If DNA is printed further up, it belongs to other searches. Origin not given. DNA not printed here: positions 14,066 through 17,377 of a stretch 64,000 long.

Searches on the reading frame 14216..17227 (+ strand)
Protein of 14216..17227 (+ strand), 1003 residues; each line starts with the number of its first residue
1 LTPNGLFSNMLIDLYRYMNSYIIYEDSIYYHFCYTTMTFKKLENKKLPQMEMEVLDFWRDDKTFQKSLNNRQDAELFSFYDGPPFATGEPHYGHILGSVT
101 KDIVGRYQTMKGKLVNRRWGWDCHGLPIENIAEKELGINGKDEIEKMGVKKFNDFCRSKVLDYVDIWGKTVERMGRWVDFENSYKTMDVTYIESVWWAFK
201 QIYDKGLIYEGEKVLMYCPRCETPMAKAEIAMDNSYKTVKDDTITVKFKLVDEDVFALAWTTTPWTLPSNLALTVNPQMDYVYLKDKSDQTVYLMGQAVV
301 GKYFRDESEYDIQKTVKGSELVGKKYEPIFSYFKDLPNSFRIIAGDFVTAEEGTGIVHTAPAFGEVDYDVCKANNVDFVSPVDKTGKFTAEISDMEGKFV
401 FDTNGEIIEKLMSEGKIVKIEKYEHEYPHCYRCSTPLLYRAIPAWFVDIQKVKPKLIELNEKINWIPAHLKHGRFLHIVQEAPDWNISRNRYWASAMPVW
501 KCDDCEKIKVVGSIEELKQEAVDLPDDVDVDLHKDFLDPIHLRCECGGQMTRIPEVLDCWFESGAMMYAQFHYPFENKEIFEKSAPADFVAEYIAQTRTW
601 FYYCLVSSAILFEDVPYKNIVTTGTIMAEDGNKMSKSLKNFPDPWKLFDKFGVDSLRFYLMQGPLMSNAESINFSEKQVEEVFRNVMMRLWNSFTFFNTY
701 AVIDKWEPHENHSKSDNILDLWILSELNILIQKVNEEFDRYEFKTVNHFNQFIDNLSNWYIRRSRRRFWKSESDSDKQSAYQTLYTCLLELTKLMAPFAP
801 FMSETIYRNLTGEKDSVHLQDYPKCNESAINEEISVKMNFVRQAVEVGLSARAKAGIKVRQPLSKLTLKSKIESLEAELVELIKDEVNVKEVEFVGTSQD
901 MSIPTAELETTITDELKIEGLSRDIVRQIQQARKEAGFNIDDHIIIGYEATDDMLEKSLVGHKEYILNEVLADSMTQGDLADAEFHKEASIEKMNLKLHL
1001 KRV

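Call 45: search_protein_families(library=pfam, proteins=[window:14216-17227:+], max_evalue=0.00001)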
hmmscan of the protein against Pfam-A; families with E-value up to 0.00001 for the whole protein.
window:14216-17227:+ (1003 aa): 4 families
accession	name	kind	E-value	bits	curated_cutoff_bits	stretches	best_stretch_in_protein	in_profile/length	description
PF00133.28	tRNA-synt_1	-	6.7e-130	434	22.7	1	54-667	2-409/414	tRNA synthetases class I (I, L, M and V)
PF08264.19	Anticodon_1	-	2e-35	122.3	25.1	1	720-865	1-146/148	Anticodon-binding domain of tRNA ligase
PF19302.4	DUF5915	-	3.6e-21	76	27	1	905-1002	101-194/195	Domain of unknown function (DUF5915)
PF09334.17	tRNA-synt_1g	-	1.9e-19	70.1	20.1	2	84-231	8-136/391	tRNA synthetases class I (M)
